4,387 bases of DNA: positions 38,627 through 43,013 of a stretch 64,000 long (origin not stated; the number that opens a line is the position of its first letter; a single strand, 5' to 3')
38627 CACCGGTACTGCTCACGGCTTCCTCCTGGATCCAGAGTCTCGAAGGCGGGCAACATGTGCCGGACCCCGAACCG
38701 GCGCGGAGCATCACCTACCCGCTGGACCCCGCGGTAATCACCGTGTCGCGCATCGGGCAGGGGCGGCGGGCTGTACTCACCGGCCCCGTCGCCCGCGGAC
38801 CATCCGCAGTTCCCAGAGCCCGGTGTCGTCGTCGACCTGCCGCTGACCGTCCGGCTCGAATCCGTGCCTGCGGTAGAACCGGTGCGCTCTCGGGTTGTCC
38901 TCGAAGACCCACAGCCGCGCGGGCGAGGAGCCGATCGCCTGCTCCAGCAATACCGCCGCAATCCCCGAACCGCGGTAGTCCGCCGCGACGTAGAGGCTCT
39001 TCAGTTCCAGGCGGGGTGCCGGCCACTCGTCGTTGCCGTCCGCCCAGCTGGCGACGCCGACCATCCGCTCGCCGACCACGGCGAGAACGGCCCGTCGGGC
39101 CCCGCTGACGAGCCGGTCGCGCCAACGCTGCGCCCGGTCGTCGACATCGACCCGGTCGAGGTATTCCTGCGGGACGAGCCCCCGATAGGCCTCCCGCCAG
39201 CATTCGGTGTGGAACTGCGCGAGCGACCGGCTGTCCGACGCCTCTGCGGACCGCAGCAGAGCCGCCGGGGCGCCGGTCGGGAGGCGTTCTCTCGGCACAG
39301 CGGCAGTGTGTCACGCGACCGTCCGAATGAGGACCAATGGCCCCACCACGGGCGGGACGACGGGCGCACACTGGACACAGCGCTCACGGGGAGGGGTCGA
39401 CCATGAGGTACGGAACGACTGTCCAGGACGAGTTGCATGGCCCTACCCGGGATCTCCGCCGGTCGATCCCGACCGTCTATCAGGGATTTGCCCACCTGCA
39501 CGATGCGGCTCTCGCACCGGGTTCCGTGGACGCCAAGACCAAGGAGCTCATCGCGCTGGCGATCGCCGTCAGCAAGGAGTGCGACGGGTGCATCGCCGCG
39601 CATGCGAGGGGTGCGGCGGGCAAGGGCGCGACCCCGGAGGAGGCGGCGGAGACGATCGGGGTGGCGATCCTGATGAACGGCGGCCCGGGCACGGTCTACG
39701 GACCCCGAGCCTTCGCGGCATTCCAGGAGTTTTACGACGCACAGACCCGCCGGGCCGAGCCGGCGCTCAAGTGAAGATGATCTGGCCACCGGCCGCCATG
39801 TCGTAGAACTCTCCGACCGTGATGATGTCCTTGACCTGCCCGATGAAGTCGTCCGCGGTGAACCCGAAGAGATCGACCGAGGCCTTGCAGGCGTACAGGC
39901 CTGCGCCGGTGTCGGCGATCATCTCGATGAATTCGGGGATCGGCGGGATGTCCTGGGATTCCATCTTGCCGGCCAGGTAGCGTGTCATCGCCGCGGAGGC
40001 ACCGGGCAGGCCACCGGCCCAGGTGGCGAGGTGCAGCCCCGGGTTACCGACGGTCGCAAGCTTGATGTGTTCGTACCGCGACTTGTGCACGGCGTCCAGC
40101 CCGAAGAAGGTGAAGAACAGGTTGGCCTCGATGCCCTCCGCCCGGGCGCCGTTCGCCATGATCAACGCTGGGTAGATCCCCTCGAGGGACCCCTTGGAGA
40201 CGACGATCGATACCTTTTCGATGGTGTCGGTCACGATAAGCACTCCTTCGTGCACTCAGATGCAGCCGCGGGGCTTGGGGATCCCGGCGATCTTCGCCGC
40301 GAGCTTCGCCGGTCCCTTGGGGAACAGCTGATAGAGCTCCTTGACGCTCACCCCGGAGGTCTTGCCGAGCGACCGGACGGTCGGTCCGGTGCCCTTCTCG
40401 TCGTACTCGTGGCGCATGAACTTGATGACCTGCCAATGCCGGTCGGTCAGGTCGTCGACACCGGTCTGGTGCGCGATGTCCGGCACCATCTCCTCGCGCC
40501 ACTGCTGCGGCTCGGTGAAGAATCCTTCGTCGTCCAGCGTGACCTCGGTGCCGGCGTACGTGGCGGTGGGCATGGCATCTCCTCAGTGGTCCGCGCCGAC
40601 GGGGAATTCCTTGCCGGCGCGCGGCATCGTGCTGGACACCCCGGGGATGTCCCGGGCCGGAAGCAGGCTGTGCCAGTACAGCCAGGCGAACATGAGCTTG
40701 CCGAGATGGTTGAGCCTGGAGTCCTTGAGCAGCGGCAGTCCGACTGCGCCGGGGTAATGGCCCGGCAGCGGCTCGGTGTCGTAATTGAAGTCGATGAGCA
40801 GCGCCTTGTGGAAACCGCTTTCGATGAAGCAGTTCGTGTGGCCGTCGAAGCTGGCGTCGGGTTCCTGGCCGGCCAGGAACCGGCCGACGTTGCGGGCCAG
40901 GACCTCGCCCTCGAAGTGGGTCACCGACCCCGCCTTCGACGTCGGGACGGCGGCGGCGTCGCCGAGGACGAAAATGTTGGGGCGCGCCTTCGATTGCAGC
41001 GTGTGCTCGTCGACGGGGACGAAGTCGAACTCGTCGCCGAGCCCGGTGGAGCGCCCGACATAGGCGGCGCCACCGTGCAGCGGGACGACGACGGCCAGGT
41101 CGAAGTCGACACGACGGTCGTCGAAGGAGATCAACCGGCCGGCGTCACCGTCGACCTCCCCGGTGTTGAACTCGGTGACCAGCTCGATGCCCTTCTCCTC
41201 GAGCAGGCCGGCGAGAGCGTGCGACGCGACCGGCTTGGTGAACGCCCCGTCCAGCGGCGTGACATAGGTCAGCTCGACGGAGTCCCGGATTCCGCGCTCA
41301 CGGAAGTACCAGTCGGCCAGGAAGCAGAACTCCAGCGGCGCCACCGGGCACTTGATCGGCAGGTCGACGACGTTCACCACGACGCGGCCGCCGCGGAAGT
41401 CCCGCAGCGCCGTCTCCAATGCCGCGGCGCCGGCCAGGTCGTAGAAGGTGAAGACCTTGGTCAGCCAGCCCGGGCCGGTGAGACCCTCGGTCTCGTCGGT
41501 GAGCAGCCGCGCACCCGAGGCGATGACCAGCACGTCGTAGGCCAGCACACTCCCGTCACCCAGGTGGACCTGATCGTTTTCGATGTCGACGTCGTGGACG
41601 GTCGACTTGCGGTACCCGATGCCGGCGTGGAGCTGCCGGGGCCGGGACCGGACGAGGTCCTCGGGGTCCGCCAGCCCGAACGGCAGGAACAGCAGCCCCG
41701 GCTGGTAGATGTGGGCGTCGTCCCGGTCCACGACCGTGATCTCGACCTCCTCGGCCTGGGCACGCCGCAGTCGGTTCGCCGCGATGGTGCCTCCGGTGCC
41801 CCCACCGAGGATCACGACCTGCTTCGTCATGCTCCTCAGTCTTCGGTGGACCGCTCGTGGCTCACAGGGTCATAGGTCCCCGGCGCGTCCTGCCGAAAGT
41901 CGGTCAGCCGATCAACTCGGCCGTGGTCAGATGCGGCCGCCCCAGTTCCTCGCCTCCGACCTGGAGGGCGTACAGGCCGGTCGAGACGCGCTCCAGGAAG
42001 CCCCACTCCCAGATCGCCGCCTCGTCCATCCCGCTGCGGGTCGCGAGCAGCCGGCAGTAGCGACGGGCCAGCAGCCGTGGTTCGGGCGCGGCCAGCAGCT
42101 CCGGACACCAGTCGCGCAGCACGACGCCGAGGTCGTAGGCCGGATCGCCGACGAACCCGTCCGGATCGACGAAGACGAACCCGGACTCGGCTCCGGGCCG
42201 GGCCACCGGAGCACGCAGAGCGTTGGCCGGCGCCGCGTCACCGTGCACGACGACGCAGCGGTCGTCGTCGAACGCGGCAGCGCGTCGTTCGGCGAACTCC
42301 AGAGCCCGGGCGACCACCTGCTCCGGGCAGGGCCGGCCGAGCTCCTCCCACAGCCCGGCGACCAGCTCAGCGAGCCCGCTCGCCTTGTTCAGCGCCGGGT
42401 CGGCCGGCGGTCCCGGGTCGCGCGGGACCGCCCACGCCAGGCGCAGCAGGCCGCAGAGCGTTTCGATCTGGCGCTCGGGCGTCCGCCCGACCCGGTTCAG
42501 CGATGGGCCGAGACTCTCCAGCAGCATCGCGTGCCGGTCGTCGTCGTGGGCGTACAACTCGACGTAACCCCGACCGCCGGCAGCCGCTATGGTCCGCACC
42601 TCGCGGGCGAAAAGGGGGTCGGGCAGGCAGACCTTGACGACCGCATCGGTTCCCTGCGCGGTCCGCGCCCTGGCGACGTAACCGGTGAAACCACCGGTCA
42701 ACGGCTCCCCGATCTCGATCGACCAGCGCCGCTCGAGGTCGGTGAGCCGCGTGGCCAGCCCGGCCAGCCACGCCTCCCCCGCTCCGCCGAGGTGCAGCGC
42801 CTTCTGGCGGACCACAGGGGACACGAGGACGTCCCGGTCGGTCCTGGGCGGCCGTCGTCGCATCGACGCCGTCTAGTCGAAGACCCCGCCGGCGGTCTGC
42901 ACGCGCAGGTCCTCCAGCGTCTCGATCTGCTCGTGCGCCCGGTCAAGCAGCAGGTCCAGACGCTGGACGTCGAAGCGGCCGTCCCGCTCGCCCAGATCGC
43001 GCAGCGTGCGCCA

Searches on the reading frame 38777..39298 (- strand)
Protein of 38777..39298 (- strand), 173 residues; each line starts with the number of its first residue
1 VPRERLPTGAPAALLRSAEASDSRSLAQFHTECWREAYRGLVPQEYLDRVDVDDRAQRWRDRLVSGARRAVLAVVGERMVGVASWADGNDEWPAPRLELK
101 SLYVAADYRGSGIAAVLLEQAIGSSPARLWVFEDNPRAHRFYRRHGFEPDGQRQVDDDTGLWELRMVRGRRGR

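Call 80: search_protein_families(library=pfam, proteins=[window:38777-39298:-], max_evalue=0.00001)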
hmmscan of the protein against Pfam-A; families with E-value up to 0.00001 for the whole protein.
window:38777-39298:- (173 aa): 3 families
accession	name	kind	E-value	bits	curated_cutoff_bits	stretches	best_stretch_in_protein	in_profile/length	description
PF00583.31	Acetyltransf_1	-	4.4e-14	53.2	20.7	1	52-147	19-116/116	Acetyltransferase (GNAT) family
PF13508.13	Acetyltransf_7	-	5.9e-12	46.2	27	1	72-149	7-84/84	Acetyltransferase (GNAT) domain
PF13673.13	Acetyltransf_10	-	1.4e-11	44.9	23.6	1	57-158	20-118/128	Acetyltransferase (GNAT) domain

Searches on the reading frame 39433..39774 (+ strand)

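Call 80: search_protein_families(library=pfam, proteins=[window:39433-39774:+], max_evalue=0.00001)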
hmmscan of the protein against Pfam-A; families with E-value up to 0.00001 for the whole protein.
window:39433-39774:+ (113 aa): 1 family
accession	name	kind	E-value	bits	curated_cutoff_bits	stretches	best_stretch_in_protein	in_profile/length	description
PF02627.25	CMD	-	1.7e-20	73.2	23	1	13-89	1-77/84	Carboxymuconolactone decarboxylase family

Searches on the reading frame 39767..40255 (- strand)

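Call 80: search_protein_families(library=pfam, proteins=[window:39767-40255:-], max_evalue=0.00001)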
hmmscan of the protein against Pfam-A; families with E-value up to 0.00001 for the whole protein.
window:39767-40255:- (162 aa): 2 families
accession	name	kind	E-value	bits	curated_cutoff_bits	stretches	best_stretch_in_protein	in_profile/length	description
PF13686.11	DrsE_2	-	5.1e-29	101.7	25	1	13-158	3-152/156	DsrE/DsrF/DrsH-like family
PF02635.20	DsrE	-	2.9e-06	27.9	22.7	0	14-154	2-107/116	DsrE/DsrF-like family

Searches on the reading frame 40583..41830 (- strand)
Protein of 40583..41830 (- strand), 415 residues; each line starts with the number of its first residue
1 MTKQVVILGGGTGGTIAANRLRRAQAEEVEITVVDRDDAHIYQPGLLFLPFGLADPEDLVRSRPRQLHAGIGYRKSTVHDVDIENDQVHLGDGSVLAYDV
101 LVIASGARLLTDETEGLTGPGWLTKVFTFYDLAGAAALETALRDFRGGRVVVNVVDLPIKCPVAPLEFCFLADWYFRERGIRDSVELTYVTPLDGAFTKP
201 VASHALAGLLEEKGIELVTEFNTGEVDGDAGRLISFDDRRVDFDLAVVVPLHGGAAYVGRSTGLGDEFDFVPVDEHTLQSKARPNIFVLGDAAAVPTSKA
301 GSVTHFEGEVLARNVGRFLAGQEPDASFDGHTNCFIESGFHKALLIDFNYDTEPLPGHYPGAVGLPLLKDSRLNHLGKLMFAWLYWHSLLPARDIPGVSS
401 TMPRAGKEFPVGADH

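Call 80: search_protein_families(library=pfam, proteins=[window:40583-41830:-], max_evalue=0.00001)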
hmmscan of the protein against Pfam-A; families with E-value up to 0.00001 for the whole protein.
window:40583-41830:- (415 aa): 2 families
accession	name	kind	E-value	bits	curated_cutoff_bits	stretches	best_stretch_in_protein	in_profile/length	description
PF07992.20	Pyr_redox_2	-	1.4e-16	61.2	26.1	1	3-128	1-125/291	Pyridine nucleotide-disulphide oxidoreductase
PF04820.20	Trp_halogenase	-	9.2e-06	25.2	21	0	4-45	1-43/458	Tryptophan halogenase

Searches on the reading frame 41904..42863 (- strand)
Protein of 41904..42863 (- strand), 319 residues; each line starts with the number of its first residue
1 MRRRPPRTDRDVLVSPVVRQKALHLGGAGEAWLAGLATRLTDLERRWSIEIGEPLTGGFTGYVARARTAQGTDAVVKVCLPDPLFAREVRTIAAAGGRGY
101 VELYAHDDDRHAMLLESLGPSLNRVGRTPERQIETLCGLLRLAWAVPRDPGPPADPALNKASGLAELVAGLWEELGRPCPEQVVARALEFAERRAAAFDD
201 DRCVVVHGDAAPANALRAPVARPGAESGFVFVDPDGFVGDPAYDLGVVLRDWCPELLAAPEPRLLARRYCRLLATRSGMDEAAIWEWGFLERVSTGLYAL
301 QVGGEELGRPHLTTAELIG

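Call 80: search_protein_families(library=pfam, proteins=[window:41904-42863:-], max_evalue=0.00001)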
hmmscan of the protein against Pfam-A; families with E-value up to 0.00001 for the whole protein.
window:41904-42863:- (319 aa): 2 families
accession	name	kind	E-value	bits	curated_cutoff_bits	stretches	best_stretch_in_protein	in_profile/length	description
PF04655.20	APH_6_hur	-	9.6e-14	51.8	27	1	47-301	2-250/252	Aminoglycoside/hydroxyurea antibiotic resistance kinase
PF01636.29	APH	-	5e-10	40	23.2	1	53-268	3-229/239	Phosphotransferase enzyme family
